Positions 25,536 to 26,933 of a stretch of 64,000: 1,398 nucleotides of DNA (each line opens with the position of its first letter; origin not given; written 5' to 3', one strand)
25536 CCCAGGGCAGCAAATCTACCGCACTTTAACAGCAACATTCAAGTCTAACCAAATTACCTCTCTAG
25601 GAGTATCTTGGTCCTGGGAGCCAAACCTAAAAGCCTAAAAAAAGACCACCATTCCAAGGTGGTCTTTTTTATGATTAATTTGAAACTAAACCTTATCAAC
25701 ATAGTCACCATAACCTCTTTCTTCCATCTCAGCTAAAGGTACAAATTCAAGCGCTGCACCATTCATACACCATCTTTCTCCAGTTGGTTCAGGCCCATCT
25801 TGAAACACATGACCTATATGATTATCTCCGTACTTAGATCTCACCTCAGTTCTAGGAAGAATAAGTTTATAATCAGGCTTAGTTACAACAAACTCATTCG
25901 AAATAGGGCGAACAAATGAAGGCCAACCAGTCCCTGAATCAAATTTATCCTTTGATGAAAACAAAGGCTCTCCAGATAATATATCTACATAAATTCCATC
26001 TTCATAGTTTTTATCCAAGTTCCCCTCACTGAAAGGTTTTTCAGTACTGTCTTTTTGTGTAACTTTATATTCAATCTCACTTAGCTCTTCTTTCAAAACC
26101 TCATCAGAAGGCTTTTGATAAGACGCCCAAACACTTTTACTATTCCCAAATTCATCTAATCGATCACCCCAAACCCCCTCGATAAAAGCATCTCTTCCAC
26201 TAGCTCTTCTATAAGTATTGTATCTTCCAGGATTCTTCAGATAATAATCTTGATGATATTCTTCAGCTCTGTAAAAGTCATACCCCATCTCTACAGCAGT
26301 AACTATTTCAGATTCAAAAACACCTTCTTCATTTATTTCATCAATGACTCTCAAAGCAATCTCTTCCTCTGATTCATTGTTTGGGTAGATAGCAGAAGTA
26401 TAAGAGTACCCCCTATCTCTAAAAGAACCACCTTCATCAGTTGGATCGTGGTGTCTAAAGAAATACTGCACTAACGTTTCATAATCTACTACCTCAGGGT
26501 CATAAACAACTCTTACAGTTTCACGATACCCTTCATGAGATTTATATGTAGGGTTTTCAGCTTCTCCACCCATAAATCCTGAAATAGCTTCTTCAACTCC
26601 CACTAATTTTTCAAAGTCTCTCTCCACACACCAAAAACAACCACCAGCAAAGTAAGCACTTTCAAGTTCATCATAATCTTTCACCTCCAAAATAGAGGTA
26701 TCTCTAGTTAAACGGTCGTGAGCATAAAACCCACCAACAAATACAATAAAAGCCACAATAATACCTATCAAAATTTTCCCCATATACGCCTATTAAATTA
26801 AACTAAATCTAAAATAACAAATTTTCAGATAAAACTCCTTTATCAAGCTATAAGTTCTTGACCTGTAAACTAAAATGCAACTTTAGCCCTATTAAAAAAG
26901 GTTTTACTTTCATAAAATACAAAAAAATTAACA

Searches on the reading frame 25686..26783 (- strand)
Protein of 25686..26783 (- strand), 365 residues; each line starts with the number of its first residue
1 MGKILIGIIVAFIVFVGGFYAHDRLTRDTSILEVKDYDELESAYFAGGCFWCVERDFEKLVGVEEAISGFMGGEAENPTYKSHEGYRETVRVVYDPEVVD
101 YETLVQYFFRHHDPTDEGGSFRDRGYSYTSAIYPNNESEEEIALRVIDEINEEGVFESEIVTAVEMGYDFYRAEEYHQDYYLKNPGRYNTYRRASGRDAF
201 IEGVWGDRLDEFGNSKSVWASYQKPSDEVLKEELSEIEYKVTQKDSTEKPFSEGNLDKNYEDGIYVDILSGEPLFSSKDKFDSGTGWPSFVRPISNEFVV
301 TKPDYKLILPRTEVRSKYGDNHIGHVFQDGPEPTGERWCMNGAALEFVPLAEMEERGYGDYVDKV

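Call 6: search_protein_families(library=pfam, proteins=[window:25686-26783:-])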
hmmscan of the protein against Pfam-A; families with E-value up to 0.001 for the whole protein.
window:25686-26783:- (365 aa): 2 families
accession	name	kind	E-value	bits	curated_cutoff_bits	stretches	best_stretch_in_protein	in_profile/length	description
PF01625.27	PMSR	-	2.8e-51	174.2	23.7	1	43-189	2-152/153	Peptide methionine sulfoxide reductase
PF01641.26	SelR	-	2.1e-41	141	24.9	1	234-349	1-116/116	SelR domain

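Call 24: find_related_loci(query=window:25686-26783:-, collection=genome_contigs, flank=10000)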
Query window:25686-26783:- (365 aa) in genome_contigs; peptide patterns used: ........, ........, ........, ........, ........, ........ (x = any residue, [..] = any of these).
31 stretches matched a pattern; 10 encode a relative of the query (tblastn E <= 1e-3); 10 distinct loci.
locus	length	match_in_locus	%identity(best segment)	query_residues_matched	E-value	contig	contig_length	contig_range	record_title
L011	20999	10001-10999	50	42-362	1e-104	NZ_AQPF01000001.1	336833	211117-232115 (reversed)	Alcanivorax xiamenensis strain 6-D-6 contig1, whole genome shotgun sequence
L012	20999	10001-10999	50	42-362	3e-103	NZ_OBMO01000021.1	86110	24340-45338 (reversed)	Alloalcanivorax xenomutans strain JC109, whole genome shotgun sequence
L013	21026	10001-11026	49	42-362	2e-101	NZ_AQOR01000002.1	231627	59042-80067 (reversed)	Alcanivorax sp. S71-1-4 contig2, whole genome shotgun sequence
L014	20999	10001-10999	49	42-362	5e-101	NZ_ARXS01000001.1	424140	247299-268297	Alloalcanivorax balearicus MACL04 contig1, whole genome shotgun sequence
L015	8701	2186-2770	44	10-208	2e-49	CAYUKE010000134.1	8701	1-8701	MAG TPA_asm: uncultured Geminicoccaceae bacterium isolate SRP128890_co1_126 genome assembly, contig: NODE_11432_length_8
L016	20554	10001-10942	55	39-362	9e-49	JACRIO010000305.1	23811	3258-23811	MAG: Planctomycetota bacterium isolate NC_groundwater_1805_Pr3_B-0.1um_71_11 SR-2_scaffold_141_3807503, whole genome sho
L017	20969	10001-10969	55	11-362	2e-48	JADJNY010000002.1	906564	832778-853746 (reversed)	MAG: Planctomycetota bacterium isolate Fred_18-Q3-R57-64_BAT3C.229 tig00003168-10-9053500, whole genome shotgun sequence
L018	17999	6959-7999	42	45-356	2e-38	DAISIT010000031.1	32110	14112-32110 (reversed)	MAG TPA_asm: Hyphomicrobiaceae bacterium isolate CTOTU7666 NODE_2405_length_32110_cov_8.039869, whole genome shotgun seq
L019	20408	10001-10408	42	213-349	7e-28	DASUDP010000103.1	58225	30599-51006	MAG TPA_asm: Acidimicrobiales bacterium isolate SMAG_U1329 k141_1164385, whole genome shotgun sequence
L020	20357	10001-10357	44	228-347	5e-27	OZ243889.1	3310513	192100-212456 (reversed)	MAG: Acidimicrobiales bacterium isolate 5ddc0ae0-5968-44bb-aeef-ba4787dcb695 genome assembly, chromosome: 1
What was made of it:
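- Tried and rejected: No close relative came back, not even the source species (call 24).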

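Call 25: find_homologous_proteins(query=window:25686-26783:-, max_evalue=1e-100)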
Query window:25686-26783:- (365 aa): 2603 proteins with E <= 1e-100 among 8000 candidates; the best 120 are listed.
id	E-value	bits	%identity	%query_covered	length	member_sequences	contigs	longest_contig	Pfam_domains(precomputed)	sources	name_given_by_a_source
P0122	1.5e-224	763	100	92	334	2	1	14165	PF01625.29,PF01641.27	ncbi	-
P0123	7.2e-199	679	80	99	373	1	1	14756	PF01625.29,PF01641.27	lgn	-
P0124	1.7e-194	664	78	99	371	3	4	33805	PF01625.29,PF01641.27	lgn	-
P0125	1.9e-191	654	79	94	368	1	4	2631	PF01625.29,PF01641.27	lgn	-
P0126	1.0e-185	635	74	99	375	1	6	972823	PF01625.29,PF01641.27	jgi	jgi:peptide methionine sulfoxide reductase msrA/msrB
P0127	3.1e-183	627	75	99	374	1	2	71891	PF01625.29,PF01641.27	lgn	-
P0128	2.5e-171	588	69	99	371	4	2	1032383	PF01625.29,PF01641.27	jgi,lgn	jgi:peptide methionine sulfoxide reductase msrA/msrB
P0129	3.0e-148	512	60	99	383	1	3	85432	PF01625.29,PF01641.27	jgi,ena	-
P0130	1.2e-147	510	62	99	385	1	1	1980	PF01625.29,PF01641.27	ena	-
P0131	1.9e-147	509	63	89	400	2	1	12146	PF01625.29,PF01641.27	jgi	jgi:peptide methionine sulfoxide reductase msrA/msrB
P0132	2.5e-147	509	61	99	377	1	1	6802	PF01625.29,PF01641.27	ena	-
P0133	7.1e-145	501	60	98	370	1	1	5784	PF01625.29,PF01641.27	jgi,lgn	-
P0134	1.9e-144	499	60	99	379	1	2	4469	PF01625.29,PF01641.27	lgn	-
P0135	8.7e-143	494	63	87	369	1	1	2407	PF01625.29,PF01641.27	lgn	-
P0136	2.4e-142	493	59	99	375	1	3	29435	PF01625.29,PF01641.27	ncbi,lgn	-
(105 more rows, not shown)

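Call 26: find_encoding_contigs(protein=P0123, flank=10000, max_places=3)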
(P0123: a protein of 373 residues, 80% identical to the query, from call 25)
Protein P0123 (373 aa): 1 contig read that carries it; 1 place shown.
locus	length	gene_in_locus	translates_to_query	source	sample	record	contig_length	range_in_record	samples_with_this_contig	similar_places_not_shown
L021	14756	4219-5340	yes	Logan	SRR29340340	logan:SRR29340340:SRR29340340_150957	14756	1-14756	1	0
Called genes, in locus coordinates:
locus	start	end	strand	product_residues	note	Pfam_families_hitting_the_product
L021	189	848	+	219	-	PF00574:CLP_protease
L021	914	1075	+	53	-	-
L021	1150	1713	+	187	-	-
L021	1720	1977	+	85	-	-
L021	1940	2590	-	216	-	-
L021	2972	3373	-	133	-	PF00293:NUDIX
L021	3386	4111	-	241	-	PF01255:Prenyltransf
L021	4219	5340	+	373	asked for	PF01625:PMSR, PF01641:SelR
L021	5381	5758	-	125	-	-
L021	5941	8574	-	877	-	-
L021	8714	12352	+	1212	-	-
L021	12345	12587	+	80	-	-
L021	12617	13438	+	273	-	PF01790:LGT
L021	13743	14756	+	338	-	?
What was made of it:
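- On Inserted mobile cassette or island with target duplication: The one locus lacking it (L021) also lacks X and bPH (call 26).
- L021, among the closest by MsrAB (80%), lacks bPH, X, ABC-F and the exporter at this locus (call 26). L021 shows that genomes lacking ABC-F at this locus exist (call 26).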

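Call 27: find_encoding_contigs(protein=P0124, flank=10000, max_places=3)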
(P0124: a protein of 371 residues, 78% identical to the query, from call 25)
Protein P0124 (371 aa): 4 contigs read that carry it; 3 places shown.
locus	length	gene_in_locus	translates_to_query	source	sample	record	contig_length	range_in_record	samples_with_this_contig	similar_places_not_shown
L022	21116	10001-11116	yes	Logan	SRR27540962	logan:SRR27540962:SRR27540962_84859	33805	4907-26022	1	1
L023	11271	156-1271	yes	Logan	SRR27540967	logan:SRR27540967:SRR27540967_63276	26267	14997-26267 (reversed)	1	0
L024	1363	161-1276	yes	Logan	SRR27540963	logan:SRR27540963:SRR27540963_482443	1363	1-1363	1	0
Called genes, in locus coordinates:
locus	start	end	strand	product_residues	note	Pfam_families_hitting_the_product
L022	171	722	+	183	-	-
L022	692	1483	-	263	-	-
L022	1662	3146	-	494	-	PF00239:Resolvase, PF07508:Recombinase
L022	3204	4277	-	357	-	PF13784:Fic_N, PF02661:Fic, PF21248:SoFic-like_C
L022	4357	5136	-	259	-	PF12686:DUF3800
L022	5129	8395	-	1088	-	PF02384:N6_Mtase, PF20473:MmeI_Mtase, PF07669:Eco57I, PF12950:TaqI_C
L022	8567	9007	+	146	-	PF08327:AHSA1 (weak)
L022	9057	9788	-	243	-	PF01255:Prenyltransf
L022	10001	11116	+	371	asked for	PF01625:PMSR, PF01641:SelR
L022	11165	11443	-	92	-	-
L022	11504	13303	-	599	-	PF00664:ABC_membrane, PF00005:ABC_tran, PF02463:SMC_N (faint)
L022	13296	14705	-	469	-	PF00503:G-alpha (faint), PF02367:TsaE (faint), PF05673:DUF815 (faint), PF13191:AAA_16 (faint), PF25199:nSTAND_NTPase5 (weak), PF00005:ABC_tran, PF13173:AAA_14 (weak), PF00005:ABC_tran, +16 more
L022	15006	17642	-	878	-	-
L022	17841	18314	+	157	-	PF03703:bPH_2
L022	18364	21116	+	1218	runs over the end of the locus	-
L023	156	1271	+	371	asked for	PF01625:PMSR, PF01641:SelR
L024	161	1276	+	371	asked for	PF01625:PMSR, PF01641:SelR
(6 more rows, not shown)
